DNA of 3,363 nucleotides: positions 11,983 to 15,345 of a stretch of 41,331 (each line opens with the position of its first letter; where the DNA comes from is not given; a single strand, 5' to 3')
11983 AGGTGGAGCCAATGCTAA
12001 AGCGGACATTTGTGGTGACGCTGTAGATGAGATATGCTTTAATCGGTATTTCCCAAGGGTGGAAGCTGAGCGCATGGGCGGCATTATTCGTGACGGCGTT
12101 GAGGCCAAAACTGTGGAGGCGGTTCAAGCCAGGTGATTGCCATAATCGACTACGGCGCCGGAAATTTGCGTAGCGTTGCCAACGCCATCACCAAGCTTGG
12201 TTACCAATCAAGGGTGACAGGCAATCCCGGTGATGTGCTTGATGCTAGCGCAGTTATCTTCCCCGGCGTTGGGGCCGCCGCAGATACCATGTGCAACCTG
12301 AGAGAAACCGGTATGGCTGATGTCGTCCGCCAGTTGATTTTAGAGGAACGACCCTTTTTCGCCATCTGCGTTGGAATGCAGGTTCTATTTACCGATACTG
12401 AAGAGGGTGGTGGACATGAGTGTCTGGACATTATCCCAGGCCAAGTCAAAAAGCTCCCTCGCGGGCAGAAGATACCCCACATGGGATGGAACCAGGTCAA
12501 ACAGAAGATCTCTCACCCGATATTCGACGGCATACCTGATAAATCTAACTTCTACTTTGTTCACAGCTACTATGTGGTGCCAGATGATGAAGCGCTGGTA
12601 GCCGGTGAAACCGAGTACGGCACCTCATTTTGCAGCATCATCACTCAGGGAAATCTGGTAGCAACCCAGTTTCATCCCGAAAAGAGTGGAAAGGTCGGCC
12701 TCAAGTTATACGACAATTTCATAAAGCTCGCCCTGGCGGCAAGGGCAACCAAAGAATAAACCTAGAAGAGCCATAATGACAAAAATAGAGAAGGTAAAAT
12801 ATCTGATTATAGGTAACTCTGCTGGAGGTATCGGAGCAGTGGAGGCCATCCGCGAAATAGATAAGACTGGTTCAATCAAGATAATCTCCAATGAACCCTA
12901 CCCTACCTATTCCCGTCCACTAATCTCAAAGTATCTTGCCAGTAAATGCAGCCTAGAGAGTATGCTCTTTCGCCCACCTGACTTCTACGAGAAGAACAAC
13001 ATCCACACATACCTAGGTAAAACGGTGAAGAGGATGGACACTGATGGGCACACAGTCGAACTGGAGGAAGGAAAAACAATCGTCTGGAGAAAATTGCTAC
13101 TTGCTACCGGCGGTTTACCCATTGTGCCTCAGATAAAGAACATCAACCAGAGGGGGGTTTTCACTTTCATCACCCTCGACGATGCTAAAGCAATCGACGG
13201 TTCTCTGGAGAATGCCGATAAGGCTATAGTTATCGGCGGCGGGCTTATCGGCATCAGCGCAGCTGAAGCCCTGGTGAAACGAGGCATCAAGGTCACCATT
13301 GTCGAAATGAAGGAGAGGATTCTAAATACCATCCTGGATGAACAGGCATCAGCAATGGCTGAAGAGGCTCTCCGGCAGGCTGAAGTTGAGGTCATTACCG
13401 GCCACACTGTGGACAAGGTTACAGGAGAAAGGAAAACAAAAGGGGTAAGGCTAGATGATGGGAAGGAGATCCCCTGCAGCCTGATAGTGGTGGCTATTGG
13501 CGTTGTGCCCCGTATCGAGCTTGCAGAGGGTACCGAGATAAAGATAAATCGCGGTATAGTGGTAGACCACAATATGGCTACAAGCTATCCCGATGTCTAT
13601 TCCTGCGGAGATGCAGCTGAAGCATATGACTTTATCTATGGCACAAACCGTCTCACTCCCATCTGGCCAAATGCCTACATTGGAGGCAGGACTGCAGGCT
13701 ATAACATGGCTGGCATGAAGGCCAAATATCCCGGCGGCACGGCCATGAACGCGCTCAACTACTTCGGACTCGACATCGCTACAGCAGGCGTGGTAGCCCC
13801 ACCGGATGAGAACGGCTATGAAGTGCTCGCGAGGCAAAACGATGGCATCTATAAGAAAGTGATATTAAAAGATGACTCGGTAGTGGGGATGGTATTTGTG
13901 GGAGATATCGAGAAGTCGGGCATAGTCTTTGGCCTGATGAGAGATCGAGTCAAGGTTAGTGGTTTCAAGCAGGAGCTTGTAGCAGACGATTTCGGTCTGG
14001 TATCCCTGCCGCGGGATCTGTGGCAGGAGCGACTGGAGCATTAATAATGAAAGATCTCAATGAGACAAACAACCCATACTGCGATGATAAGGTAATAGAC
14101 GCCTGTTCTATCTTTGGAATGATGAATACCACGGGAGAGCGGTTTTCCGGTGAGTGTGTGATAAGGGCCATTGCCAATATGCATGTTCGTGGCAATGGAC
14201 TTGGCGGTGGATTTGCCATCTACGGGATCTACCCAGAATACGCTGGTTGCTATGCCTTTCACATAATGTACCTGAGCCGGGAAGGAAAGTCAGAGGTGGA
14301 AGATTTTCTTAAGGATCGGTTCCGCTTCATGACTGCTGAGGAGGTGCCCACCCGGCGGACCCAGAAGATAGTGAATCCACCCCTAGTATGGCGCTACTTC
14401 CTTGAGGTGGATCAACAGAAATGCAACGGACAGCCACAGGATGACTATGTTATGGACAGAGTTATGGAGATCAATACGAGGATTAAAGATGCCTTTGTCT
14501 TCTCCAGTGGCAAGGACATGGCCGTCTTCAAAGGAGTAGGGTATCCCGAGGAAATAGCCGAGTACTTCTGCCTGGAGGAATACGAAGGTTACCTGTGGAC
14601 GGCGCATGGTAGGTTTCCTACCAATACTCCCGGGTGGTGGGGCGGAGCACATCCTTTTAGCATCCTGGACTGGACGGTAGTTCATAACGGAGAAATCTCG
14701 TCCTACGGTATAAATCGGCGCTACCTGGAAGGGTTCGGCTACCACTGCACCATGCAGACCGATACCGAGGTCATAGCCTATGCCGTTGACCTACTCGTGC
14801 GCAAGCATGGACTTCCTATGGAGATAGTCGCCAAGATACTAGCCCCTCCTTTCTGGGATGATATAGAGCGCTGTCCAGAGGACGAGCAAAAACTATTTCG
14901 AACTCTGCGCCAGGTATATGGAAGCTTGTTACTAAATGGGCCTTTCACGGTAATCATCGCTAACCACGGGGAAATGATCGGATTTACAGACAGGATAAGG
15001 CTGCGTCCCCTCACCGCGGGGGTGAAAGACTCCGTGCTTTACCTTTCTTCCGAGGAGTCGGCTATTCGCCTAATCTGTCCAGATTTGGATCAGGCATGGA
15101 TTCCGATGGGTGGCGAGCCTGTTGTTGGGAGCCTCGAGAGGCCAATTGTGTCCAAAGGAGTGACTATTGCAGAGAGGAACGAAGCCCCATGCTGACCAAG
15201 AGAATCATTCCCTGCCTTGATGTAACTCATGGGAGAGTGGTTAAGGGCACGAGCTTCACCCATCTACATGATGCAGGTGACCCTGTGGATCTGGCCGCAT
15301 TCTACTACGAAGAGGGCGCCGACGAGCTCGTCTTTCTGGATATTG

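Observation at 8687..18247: Two hisF-then-FMN-domain gene pairs and a lone hisH interleaved with a split archaeal-type glutamate synthase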

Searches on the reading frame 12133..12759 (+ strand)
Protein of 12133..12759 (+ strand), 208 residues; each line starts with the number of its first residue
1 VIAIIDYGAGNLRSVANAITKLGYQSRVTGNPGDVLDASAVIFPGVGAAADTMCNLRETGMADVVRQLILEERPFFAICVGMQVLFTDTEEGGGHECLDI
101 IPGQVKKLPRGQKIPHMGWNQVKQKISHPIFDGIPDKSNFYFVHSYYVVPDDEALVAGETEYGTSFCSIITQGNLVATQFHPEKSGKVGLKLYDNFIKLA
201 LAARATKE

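Call 3: search_protein_families(library=ncbifam, proteins=[window:12133-12759:+], max_evalue=0.00001)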
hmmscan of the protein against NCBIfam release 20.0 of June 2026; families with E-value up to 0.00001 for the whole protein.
window:12133-12759:+ (208 aa): 5 families
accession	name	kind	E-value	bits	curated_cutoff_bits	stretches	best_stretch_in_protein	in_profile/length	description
TIGR01855.1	IMP_synth_hisH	equivalog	5.1e-68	228.8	105.4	1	2-198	1-197/198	imidazole glycerol phosphate synthase subunit HisH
NF010608.0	PRK14004.1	equivalog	9.3e-44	149.6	216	1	1-199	1-209/210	imidazole glycerol phosphate synthase subunit HisH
TIGR03800.1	PLP_synth_Pdx2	equivalog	2.5e-08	34.1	105.55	1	10-189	9-177/184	pyridoxal 5'-phosphate synthase glutaminase subunit PdxT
NF006562.0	PRK09065.1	equivalog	7.3e-06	25.7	205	0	61-187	79-193/242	glutamine amidotransferase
NF001975.0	PRK00758.1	equivalog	8.6e-06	25.5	198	0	1-200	3-182/185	GMP synthase subunit A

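Call 4: search_protein_families(library=pfam, proteins=[window:12133-12759:+], max_evalue=0.00001)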
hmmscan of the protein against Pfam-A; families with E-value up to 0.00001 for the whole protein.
window:12133-12759:+ (208 aa): 2 families
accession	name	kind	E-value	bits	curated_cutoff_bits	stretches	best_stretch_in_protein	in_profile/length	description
PF00117.34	GATase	-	8.3e-23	81.5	22.8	1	4-196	2-186/190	Glutamine amidotransferase class-I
PF01174.25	SNO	-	6.8e-07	29.8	27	1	10-198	6-184/188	SNO glutamine amidotransferase family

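Call 37: search_solved_structures(query=window:12133-12759:+, show_alignments=3, max_evalue=1e-20)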
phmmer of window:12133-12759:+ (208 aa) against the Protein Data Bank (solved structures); distinct sequences matched with E-value up to 1e-20: 8.
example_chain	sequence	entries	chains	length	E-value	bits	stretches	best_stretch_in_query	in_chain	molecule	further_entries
4gud_A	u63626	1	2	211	1.9e-42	148.6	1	2-199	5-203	Imidazole glycerol phosphate synthase subunit HisH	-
1ka9_H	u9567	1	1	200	7.1e-36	127.1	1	4-191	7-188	imidazole glycerol phosphate synthase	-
1kxj_A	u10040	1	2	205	1.8e-32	116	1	3-205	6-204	Amidotransferase hisH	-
1gpw_B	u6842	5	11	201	3.6e-32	115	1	3-203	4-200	AMIDOTRANSFERASE HISH | IMIDAZOLE GLYCEROL PHOSPHATE SYNTHASE SUBUNIT HISH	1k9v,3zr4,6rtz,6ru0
7ac8_B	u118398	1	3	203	6.9e-31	110.9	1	3-203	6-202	Imidazole glycerol phosphate synthase subunit HisH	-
6ymu_B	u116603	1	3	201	9.2e-31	110.4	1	3-203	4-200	Imidazole glycerol phosphate synthase subunit HisH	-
2wjz_B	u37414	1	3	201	3.8e-30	108.4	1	3-203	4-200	IMIDAZOLE GLYCEROL PHOSPHATE SYNTHASE SUBUNIT HISH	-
1jvn_A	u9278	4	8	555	1.5e-29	106.5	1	2-198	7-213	BIFUNCTIONAL HISTIDINE BIOSYNTHESIS PROTEIN HISHF | Imidazole glycerol phosphate synthase hisHF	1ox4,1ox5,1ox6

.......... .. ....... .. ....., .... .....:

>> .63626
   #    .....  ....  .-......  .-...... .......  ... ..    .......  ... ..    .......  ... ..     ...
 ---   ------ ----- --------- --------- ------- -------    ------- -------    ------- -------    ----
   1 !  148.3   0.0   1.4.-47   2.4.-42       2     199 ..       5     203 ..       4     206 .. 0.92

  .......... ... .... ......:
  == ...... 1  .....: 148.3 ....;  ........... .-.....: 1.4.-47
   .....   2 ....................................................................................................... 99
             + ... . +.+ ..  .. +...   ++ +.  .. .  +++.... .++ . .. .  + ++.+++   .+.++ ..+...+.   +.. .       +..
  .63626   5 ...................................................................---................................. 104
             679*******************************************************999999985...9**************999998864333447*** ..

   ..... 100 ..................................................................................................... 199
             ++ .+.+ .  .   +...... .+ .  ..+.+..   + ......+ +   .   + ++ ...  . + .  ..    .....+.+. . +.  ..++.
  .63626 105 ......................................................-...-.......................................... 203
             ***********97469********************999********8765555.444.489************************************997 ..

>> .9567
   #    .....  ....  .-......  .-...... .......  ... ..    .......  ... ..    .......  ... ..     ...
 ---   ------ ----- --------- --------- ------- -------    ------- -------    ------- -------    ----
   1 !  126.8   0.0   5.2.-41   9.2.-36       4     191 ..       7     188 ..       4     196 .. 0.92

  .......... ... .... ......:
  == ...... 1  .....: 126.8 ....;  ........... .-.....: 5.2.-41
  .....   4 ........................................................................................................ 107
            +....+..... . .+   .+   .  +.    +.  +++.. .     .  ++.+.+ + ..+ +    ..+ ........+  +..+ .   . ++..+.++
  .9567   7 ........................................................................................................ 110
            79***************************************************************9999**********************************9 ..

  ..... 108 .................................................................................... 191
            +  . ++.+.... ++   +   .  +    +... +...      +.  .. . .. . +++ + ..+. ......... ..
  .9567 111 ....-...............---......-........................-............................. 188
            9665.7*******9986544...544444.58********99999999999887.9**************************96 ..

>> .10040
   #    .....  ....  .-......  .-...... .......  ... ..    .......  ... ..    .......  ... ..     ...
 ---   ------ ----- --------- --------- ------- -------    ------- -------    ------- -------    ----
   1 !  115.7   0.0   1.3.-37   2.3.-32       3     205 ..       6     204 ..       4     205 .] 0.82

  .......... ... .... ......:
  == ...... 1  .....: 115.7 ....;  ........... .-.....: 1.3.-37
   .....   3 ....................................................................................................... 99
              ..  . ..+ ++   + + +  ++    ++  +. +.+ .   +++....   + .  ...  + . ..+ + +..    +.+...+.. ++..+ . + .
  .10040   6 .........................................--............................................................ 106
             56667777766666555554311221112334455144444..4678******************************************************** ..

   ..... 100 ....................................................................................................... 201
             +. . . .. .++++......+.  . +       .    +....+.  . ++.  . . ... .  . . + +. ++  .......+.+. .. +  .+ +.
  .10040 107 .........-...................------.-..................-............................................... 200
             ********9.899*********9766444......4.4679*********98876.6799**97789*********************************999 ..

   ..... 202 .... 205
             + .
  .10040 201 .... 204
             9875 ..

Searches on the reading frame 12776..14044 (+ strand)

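Call 3: search_protein_families(library=ncbifam, proteins=[window:12776-14044:+], max_evalue=0.00001)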
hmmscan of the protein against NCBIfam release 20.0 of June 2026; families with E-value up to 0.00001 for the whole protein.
window:12776-14044:+ (422 aa): 50 families (the best 25 are shown)
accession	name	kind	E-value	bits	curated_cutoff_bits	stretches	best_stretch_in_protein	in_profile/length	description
NF045765.1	PhenlGlyoxDHPadH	equivalog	3e-94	316.3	475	1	6-405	2-403/416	NADH-dependent phenylglyoxylate dehydrogenase subunit epsilon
TIGR02374.1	nitri_red_nirB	equivalog_domain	7e-75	252.9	578.35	1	11-402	3-396/794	nitrite reductase large subunit NirB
TIGR03385.1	CoA_CoA_reduc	equivalog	2.4e-55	188.1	578.8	1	9-340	2-342/439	CoA-disulfide reductase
NF042949.2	3PPDioc_HcaD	equivalog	3.9e-51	174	450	1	9-316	4-310/386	3-phenylpropionate/cinnamic acid dioxygenase ferredoxin--NAD(+) reductase subunit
NF011565.0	PRK14989.1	subfamily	1.7e-49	168.7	883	1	5-395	2-394/847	nitrite reductase large subunit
NF007123.0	PRK09564.1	equivalog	1.5e-48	165.6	458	1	8-340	2-343/444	CoA-disulfide reductase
NF003437.0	PRK04965.1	equivalog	2.3e-45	155.2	392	1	10-283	6-277/378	NADH:flavorubredoxin reductase NorW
NF041682.1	ant_diox_AndAa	equivalog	4.6e-42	144.1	650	1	8-319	5-317/406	anthranilate 1,2-dioxygenase system ferredoxin--NAD(+) reductase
NF046103.1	NOXase_Strep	equivalog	6.8e-42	144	600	1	9-379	2-381/442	H2O-forming NADH oxidase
NF007286.0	PRK09754.1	equivalog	5.7e-36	124.1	447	1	9-316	6-311/400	phenylpropionate dioxygenase ferredoxin reductase subunit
TIGR01350.1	lipoamide_DH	equivalog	1.4e-27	96.5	408.8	1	71-282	99-310/461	dihydrolipoyl dehydrogenase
NF010037.0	PRK13512.1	equivalog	4.6e-25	88.4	394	1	8-339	3-338/438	CoA-disulfide reductase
TIGR02053.1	MerA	equivalog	1.7e-24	86.7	454.45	1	89-288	114-315/465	mercury(II) reductase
NF004991.0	PRK06370.1-3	subfamily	5.5e-24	84.6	620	1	72-291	137-352/509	FAD-containing oxidoreductase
NF004943.0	PRK06292.2-1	equivalog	1.6e-23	83.2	432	1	74-281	101-308/456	dihydrolipoyl dehydrogenase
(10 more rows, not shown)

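Call 4: search_protein_families(library=pfam, proteins=[window:12776-14044:+], max_evalue=0.00001)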
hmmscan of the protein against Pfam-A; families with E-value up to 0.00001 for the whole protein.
window:12776-14044:+ (422 aa): 7 families
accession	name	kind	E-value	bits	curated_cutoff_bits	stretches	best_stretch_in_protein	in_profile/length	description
PF07992.20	Pyr_redox_2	-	1.2e-55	189.4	26.1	1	8-288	2-278/291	Pyridine nucleotide-disulphide oxidoreductase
PF00070.33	Pyr_redox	-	3.3e-19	69.6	22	1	149-228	1-81/82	Pyridine nucleotide-disulphide oxidoreductase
PF18267.7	Rubredoxin_C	-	1.3e-10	41.5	25.9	1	324-389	2-67/70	Rubredoxin NAD+ reductase C-terminal domain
PF13738.12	Pyr_redox_3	-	2.8e-09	37.1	30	1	82-278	102-305/305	Pyridine nucleotide-disulphide oxidoreductase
PF03486.20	HI0933_like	-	1.7e-08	34.6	50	0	149-186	2-39/244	HI0933-like protein Rossmann domain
PF01266.30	DAO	-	2.2e-08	34.5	27.9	1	150-181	2-33/353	FAD dependent oxidoreductase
PF13450.12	NAD_binding_8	-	2e-06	28.4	21.9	0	152-182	1-31/68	NAD(P)-binding Rossmann-like domain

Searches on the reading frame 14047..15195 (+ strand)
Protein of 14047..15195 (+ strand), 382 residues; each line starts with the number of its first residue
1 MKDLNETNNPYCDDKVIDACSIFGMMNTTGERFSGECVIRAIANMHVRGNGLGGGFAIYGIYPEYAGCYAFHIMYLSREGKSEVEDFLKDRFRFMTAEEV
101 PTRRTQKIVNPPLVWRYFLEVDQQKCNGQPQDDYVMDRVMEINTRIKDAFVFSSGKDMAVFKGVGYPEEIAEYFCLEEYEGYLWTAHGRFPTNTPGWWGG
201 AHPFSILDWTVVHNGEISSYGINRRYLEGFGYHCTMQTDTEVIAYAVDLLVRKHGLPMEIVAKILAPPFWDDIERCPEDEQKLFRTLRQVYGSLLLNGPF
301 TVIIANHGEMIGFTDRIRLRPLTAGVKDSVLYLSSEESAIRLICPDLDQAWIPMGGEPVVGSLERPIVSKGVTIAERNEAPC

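Call 3: search_protein_families(library=ncbifam, proteins=[window:14047-15195:+], max_evalue=0.00001)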
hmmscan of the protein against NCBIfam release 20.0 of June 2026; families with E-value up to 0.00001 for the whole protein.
window:14047-15195:+ (382 aa): 5 families
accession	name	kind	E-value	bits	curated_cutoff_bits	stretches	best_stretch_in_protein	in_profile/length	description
NF001484.0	PRK00331.1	subfamily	4.1e-10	38.7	381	1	155-340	39-198/601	isomerizing glutamine--fructose-6-phosphate transaminase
TIGR01134.1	purF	equivalog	2.3e-09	37.2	350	1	155-342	38-201/432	amidophosphoribosyltransferase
TIGR01135.1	glmS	equivalog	1e-08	34.2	418.05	1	156-255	39-140/607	glutamine--fructose-6-phosphate transaminase (isomerizing)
NF008730.0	PRK11750.1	equivalog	4.6e-07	27.5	1047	1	134-228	161-255/1490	glutamate synthase large subunit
TIGR01536.1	asn_synth_AEB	equivalog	3.1e-06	26.5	267.1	0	203-344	64-170/517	asparagine synthase (glutamine-hydrolyzing)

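Call 4: search_protein_families(library=pfam, proteins=[window:14047-15195:+], max_evalue=0.00001)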
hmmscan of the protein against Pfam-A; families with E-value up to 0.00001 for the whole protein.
window:14047-15195:+ (382 aa): 3 families
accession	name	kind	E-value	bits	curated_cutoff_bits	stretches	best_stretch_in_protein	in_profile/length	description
PF00310.26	GATase_2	-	6e-11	42.2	19.9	1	131-337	146-370/420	Glutamine amidotransferases class-II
PF13522.11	GATase_6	-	2.2e-08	34.6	27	1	187-254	16-80/130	Glutamine amidotransferase domain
PF13537.11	GATase_7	-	4.8e-07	30.2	25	0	208-247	23-62/123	Glutamine amidotransferase domain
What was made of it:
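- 14047..15195 (+): GltB1-type class II (Ntn) glutamine amidotransferase. PF00310 42 bits (call 4).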
